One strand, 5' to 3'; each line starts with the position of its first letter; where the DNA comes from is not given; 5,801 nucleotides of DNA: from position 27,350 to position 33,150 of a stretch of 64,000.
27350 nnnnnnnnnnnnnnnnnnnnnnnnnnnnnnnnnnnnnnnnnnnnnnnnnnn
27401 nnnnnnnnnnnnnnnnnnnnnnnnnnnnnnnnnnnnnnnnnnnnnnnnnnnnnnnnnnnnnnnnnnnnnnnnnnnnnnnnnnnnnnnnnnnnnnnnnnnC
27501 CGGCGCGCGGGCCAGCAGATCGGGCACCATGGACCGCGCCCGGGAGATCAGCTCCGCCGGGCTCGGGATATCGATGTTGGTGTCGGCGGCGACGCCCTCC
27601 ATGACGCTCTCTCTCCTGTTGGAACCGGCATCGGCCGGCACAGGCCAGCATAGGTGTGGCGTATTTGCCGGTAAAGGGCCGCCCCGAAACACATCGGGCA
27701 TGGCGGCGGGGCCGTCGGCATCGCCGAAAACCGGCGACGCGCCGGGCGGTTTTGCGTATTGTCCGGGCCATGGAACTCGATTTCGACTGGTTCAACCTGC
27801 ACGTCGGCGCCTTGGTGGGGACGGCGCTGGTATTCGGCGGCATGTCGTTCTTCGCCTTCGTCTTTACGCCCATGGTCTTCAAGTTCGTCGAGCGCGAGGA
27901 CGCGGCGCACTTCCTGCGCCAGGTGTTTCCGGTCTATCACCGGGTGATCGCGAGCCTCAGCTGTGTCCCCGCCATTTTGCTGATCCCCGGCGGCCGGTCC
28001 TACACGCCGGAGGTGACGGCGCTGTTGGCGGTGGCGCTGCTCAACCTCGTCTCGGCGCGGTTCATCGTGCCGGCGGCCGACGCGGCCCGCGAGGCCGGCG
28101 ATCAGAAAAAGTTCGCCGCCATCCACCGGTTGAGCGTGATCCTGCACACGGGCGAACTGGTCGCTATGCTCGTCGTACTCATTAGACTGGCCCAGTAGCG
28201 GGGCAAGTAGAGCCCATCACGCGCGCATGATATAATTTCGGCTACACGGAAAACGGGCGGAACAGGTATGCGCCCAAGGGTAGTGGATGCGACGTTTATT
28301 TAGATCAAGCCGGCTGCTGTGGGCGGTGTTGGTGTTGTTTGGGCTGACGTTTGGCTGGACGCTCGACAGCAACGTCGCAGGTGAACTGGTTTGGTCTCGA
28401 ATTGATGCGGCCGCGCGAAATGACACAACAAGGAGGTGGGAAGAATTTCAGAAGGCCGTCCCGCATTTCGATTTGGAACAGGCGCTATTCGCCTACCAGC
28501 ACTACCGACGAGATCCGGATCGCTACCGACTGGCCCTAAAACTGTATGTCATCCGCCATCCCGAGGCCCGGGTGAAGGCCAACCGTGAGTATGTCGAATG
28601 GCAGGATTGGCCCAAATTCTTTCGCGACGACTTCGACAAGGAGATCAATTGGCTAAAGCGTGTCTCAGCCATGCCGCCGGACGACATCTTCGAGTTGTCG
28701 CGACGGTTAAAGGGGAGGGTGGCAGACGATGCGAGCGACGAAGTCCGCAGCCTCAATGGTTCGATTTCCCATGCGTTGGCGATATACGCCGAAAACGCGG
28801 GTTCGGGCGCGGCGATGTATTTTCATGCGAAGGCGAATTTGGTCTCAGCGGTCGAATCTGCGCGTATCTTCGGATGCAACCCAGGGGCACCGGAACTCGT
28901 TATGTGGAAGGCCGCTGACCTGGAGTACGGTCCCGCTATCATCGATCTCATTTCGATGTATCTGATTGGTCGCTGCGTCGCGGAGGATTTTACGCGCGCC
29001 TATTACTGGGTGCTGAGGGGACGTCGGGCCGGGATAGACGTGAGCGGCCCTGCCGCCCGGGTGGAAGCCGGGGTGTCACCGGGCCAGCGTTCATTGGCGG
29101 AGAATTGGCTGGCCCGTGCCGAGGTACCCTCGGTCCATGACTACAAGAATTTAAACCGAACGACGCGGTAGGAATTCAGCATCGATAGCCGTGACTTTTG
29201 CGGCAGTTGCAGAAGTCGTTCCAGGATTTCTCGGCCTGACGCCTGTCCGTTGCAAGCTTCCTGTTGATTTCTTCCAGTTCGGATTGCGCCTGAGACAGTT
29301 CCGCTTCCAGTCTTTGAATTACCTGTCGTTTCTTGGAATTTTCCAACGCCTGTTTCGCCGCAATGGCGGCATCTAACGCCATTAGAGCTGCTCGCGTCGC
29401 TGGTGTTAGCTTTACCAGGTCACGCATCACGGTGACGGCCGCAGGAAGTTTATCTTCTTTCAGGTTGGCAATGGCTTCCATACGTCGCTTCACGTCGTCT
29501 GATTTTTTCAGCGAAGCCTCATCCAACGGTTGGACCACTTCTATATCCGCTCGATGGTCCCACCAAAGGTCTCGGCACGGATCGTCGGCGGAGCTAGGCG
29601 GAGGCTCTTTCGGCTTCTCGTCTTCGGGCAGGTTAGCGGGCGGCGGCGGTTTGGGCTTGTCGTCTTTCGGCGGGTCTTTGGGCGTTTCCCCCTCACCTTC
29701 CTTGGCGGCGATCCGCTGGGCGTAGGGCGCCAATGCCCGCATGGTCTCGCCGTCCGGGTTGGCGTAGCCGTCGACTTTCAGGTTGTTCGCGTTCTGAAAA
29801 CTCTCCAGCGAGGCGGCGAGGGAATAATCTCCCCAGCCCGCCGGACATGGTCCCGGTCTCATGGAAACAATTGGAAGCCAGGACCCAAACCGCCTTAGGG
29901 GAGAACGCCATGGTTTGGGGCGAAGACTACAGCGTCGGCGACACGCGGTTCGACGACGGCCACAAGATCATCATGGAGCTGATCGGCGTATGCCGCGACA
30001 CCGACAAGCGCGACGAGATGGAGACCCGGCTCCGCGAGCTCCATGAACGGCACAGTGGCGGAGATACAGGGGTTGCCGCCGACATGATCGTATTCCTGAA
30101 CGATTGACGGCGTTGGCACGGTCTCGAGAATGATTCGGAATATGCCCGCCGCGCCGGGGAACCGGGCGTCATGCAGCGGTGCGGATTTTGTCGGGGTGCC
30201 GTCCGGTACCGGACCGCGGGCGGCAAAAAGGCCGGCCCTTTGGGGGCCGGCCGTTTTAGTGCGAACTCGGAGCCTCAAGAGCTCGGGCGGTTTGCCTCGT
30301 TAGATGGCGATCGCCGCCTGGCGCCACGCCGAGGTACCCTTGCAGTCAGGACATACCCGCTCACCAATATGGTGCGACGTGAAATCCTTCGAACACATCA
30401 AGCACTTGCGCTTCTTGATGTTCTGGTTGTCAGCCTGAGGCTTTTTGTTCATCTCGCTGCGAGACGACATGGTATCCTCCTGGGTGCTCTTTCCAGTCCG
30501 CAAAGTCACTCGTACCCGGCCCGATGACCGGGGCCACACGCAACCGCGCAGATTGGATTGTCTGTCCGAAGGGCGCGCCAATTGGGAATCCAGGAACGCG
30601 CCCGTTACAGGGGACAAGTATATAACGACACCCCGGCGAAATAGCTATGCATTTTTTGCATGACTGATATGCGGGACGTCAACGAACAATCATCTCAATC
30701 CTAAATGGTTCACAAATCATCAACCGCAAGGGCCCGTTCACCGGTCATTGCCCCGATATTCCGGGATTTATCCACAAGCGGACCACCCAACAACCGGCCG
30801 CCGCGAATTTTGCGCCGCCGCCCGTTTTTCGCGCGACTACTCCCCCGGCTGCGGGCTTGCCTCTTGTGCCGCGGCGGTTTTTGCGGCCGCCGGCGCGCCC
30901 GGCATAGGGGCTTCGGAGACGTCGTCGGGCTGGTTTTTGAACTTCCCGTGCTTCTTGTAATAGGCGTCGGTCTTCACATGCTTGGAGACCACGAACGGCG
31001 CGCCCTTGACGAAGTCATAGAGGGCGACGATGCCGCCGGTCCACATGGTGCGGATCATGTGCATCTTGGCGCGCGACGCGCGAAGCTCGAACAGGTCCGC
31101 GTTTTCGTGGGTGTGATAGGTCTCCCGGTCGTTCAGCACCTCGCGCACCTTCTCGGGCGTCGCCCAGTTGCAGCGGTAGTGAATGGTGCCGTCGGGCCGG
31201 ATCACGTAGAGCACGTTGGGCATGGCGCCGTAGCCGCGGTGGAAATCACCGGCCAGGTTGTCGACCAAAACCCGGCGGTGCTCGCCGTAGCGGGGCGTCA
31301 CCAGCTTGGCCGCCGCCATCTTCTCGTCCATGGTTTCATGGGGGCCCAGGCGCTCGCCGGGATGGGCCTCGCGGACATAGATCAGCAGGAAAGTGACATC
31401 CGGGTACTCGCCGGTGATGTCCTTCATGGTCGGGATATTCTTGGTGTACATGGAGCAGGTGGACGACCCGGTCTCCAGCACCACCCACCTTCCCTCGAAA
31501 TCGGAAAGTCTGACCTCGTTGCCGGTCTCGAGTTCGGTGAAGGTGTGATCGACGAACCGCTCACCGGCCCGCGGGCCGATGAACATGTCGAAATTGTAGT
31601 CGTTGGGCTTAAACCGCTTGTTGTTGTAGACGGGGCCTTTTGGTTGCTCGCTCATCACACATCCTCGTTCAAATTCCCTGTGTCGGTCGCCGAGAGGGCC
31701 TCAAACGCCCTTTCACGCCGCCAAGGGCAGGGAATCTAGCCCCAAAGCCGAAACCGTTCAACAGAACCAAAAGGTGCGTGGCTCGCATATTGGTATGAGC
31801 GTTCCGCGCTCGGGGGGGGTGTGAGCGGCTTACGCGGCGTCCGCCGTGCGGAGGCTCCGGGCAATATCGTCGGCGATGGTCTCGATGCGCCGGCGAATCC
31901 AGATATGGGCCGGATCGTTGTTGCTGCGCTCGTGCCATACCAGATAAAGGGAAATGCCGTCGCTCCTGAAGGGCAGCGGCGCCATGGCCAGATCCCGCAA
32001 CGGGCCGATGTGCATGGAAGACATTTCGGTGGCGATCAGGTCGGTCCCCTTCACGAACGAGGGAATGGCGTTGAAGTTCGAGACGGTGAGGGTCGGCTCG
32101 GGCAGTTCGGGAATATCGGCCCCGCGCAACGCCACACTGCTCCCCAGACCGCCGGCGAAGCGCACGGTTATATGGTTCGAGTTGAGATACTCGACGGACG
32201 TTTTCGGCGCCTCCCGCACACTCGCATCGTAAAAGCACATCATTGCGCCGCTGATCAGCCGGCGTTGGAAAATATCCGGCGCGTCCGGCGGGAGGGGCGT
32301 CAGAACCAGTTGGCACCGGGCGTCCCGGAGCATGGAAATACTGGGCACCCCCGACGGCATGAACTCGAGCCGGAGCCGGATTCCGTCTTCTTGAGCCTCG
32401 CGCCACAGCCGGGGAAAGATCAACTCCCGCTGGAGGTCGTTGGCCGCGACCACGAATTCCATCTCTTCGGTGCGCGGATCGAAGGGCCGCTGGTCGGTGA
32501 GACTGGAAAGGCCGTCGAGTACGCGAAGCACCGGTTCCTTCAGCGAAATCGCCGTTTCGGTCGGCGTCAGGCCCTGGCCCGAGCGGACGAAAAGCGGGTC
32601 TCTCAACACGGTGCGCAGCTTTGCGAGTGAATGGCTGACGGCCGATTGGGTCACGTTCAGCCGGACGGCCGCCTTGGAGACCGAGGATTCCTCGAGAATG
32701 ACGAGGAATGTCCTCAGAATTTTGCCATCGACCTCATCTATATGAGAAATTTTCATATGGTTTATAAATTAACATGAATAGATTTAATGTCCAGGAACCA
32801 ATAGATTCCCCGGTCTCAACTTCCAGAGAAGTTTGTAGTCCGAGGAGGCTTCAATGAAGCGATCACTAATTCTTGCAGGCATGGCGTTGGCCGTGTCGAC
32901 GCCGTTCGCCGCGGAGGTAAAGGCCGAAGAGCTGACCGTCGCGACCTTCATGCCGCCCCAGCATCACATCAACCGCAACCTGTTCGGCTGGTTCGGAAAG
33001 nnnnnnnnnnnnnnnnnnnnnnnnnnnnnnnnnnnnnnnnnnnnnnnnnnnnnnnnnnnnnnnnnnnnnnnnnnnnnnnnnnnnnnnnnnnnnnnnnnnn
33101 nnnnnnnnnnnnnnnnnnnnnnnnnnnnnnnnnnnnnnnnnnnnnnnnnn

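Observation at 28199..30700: Low-GC islet of orphan and fragmentary genes embedded in a high-GC core region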

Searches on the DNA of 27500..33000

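Call 54: search_rna_families(source=window, start=27500, end=33000, threshold=evalue, max_evalue=1)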
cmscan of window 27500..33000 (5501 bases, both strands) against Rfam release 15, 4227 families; matches with E-value up to 1: 0.
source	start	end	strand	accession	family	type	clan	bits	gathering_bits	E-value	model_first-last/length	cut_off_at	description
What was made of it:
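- Tried and rejected: Nothing (call 54).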

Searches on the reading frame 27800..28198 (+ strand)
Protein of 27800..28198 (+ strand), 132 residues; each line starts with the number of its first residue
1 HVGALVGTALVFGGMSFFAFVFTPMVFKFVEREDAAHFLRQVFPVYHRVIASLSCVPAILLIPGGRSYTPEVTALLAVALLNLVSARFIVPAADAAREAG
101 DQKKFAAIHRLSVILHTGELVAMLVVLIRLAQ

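Call 5: search_protein_families(library=pfam, max_evalue=0.1, proteins=[window:27800-28198:+])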
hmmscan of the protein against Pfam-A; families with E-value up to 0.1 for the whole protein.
window:27800-28198:+ (132 aa): 1 family
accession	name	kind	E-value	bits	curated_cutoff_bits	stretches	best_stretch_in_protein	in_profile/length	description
PF13664.11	DUF4149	-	6e-12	46.2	24.6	1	8-100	3-100/102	Domain of unknown function (DUF4149)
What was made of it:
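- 27752..28198 (+): Core left flank: DUF4149 membrane protein gene. Not part of the islet. Pfam DUF4149 E 6e-12 (call 5).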

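Call 6: search_protein_families(library=ncbifam, max_evalue=0.1, proteins=[window:27800-28198:+])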
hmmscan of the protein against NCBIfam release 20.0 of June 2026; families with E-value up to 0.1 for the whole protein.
window:27800-28198:+ (132 aa): 0 families
